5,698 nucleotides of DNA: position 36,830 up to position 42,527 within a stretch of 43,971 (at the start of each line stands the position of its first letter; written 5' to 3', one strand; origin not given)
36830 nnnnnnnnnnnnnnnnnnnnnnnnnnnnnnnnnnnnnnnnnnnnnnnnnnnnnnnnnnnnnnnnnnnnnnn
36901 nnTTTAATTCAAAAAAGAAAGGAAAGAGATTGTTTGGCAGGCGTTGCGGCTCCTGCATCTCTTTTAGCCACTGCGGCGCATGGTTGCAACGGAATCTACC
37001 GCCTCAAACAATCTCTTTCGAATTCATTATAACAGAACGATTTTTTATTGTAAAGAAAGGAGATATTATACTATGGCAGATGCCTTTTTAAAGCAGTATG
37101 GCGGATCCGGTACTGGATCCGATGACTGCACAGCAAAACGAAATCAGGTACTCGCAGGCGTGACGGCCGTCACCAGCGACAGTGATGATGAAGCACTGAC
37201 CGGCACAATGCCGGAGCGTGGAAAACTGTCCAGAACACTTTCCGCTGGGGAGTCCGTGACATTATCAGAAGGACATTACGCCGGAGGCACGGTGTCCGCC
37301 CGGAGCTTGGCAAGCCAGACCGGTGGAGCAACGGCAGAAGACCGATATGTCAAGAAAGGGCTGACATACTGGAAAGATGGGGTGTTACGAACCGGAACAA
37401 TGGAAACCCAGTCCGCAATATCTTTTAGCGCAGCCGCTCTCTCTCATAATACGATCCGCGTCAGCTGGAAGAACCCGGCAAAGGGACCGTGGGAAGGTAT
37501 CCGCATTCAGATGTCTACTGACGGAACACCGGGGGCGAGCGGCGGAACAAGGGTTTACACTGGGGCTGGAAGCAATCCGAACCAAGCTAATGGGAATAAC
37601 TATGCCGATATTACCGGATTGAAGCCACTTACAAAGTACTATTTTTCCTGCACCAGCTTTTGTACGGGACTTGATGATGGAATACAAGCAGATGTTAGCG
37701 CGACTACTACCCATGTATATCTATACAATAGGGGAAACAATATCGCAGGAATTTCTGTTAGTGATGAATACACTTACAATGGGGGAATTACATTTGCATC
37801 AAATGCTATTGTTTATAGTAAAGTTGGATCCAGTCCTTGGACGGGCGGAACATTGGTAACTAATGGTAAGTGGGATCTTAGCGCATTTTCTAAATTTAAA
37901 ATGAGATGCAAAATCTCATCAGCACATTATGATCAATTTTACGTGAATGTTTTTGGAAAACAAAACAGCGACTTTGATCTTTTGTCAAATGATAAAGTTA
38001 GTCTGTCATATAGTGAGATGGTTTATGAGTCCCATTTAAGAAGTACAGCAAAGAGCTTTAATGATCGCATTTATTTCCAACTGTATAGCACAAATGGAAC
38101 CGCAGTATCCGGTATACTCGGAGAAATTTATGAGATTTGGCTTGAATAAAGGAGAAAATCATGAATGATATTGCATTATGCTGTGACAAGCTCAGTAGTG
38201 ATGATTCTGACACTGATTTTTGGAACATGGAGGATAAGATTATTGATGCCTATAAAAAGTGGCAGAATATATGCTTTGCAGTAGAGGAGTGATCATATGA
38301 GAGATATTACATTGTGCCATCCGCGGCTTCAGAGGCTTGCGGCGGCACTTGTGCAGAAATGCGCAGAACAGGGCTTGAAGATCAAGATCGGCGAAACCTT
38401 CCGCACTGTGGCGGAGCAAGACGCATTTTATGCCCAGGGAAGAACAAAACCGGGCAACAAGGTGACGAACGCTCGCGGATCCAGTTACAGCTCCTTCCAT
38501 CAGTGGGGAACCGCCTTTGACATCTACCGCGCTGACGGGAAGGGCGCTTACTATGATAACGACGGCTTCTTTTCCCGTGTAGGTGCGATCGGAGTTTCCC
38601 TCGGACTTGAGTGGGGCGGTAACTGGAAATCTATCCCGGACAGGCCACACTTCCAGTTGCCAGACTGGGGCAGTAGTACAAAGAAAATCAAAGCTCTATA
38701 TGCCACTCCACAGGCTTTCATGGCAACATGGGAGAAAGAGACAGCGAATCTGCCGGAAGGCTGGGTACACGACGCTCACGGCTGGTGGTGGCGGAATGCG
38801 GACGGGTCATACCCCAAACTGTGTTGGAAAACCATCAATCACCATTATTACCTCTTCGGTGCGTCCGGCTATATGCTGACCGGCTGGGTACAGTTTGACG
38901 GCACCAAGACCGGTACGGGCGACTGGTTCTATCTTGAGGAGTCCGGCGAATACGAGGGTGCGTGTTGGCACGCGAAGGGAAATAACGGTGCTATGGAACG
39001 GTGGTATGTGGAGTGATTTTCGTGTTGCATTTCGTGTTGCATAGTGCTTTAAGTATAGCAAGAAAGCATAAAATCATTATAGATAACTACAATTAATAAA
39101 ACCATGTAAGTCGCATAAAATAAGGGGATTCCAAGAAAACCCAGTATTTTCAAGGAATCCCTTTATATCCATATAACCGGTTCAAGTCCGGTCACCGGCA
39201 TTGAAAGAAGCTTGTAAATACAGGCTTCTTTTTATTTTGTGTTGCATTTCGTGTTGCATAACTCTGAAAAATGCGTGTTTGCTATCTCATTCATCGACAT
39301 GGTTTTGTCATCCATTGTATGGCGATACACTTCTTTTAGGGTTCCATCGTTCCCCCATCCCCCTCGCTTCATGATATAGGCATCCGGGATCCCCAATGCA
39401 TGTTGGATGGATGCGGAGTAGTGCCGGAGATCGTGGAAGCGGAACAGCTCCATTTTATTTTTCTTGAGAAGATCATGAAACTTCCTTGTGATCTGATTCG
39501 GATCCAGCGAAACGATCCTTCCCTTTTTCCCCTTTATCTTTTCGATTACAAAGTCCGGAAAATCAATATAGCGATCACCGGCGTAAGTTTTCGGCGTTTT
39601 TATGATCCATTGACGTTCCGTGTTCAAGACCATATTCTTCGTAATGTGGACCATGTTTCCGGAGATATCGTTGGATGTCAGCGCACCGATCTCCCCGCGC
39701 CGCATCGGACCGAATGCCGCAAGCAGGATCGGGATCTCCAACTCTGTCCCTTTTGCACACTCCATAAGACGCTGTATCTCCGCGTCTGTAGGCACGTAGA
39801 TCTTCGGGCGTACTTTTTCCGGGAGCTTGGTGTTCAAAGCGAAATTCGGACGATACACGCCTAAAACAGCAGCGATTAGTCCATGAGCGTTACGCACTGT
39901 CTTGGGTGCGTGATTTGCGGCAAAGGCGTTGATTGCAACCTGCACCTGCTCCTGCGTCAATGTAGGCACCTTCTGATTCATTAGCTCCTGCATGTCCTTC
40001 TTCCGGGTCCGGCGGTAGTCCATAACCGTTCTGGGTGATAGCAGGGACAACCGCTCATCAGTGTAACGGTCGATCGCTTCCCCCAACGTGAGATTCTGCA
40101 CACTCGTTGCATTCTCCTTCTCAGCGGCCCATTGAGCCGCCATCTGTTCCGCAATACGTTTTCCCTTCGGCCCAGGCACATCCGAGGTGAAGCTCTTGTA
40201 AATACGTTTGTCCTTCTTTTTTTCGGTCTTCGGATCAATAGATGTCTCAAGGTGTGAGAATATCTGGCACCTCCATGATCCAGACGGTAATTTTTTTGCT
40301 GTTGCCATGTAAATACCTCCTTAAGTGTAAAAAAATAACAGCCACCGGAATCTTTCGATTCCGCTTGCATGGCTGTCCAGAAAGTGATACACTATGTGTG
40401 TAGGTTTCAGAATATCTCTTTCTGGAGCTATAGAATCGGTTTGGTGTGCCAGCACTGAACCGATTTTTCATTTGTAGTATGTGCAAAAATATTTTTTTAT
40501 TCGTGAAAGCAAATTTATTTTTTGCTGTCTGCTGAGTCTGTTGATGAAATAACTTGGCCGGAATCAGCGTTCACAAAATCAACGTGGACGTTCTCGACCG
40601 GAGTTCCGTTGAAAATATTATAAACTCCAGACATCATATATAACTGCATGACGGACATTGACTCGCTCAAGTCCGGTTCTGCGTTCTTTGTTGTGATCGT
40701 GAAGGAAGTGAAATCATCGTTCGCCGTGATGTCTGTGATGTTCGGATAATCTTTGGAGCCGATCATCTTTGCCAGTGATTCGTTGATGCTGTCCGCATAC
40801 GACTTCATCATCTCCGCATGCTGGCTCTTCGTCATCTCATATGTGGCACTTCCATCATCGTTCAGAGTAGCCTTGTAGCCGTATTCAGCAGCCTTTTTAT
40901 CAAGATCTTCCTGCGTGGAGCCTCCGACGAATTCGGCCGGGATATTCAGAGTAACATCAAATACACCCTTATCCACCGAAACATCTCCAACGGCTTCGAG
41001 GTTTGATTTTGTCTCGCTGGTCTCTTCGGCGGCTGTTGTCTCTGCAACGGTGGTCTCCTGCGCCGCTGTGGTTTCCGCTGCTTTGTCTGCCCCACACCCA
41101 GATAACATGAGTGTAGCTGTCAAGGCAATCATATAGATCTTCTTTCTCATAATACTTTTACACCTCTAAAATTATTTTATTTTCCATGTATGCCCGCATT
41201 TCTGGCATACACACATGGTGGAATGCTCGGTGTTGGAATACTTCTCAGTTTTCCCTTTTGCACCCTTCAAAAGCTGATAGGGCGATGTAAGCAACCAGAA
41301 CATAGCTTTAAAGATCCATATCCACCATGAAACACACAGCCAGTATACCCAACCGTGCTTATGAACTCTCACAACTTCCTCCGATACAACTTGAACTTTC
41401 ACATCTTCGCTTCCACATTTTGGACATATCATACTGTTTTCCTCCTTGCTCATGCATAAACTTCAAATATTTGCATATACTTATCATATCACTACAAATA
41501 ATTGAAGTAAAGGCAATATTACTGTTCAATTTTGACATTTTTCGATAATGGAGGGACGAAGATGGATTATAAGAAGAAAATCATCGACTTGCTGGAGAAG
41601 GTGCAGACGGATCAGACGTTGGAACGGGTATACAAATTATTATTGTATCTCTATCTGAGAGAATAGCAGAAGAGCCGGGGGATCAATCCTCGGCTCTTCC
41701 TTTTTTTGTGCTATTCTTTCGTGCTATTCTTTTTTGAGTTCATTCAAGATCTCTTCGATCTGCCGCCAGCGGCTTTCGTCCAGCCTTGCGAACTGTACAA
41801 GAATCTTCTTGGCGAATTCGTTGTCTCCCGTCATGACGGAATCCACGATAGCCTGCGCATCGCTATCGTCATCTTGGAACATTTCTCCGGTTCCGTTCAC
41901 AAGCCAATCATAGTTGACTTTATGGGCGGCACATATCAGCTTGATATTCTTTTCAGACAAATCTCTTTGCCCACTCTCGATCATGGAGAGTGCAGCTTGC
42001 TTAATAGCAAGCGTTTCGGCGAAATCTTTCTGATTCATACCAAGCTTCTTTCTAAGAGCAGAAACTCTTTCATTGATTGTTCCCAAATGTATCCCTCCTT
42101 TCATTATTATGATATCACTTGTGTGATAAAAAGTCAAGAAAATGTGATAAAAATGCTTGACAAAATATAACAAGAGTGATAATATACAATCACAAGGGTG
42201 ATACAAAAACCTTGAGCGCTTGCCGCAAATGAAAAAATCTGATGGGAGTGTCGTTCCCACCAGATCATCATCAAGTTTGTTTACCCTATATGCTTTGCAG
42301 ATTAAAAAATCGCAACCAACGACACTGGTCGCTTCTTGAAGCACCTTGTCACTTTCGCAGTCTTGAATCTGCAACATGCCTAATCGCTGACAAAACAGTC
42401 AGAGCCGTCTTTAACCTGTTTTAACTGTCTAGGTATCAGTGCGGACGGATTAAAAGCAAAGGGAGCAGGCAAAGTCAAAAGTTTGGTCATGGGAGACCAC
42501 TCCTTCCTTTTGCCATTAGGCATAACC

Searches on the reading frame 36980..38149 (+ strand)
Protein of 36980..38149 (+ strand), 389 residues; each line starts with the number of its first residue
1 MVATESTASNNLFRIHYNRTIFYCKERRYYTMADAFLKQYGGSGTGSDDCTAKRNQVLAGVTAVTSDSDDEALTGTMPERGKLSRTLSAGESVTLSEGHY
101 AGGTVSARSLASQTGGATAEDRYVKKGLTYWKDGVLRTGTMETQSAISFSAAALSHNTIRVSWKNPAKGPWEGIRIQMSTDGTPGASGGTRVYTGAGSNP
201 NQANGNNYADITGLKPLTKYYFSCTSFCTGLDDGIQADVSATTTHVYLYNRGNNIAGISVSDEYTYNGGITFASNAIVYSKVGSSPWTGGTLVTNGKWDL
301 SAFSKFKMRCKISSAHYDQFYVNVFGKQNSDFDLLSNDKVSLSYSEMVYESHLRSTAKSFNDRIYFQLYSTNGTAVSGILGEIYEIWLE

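Call 65: search_protein_families(library=pfam, proteins=[window:36980-38149:+], max_evalue=0.001)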
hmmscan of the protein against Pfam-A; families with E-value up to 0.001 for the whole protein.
window:36980-38149:+ (389 aa): 2 families
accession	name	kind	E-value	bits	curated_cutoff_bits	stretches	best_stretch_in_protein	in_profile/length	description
PF16656.11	Pur_ac_phosph_N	-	3.8e-06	27.8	30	1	147-226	4-80/93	Purple acid Phosphatase, N-terminal domain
PF00041.27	fn3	-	5.5e-06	27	25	1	150-225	7-67/84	Fibronectin type III domain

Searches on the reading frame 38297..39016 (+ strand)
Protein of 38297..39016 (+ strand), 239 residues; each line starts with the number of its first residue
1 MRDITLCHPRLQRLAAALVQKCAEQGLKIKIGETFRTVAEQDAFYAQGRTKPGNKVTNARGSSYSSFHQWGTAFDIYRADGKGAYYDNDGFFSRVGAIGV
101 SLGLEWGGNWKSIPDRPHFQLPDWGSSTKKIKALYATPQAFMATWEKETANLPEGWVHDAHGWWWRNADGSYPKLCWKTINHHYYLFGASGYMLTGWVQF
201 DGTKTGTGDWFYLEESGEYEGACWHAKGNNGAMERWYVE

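Call 65: search_protein_families(library=pfam, proteins=[window:38297-39016:+], max_evalue=0.001)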
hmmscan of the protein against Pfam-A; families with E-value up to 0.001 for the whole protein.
window:38297-39016:+ (239 aa): 3 families
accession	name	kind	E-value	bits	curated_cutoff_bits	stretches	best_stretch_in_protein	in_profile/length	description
PF13539.11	Peptidase_M15_4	-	6.8e-12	46.2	25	1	61-121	2-70/70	D-alanyl-D-alanine carboxypeptidase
PF02557.22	VanY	-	4.7e-09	36.6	25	1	8-81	5-79/132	D-alanyl-D-alanine carboxypeptidase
PF19127.6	Choline_bind_3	-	0.00025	21.3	27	1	177-218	4-41/47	Choline-binding repeat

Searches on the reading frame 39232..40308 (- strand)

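Call 65: search_protein_families(library=pfam, proteins=[window:39232-40308:-], max_evalue=0.001)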
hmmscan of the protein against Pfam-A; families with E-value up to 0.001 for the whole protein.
window:39232-40308:- (358 aa): 1 family
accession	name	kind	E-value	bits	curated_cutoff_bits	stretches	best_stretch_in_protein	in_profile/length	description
PF00589.27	Phage_integrase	-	2.5e-09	37.6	27.1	1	175-332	5-169/172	Phage integrase family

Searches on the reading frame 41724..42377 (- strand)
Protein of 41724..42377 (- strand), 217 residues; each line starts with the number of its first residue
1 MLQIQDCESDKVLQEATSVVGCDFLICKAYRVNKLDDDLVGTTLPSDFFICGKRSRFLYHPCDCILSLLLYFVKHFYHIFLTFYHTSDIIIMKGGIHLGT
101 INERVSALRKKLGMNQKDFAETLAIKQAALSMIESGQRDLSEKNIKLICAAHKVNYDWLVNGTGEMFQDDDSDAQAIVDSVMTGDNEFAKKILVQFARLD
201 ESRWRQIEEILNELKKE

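Call 65: search_protein_families(library=pfam, proteins=[window:41724-42377:-], max_evalue=0.001)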
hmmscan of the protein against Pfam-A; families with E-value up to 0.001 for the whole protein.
window:41724-42377:- (217 aa): 3 families
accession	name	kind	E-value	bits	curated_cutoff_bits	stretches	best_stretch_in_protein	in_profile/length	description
PF01381.28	HTH_3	-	1.1e-11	45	23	1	107-159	3-55/55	Helix-turn-helix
PF12844.13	HTH_19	-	4e-11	43.1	30.2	1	103-165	2-64/64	Helix-turn-helix domain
PF22495.2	HTH_92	-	0.00028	20.6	27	1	107-137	2-32/45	RsaL-like HTH domain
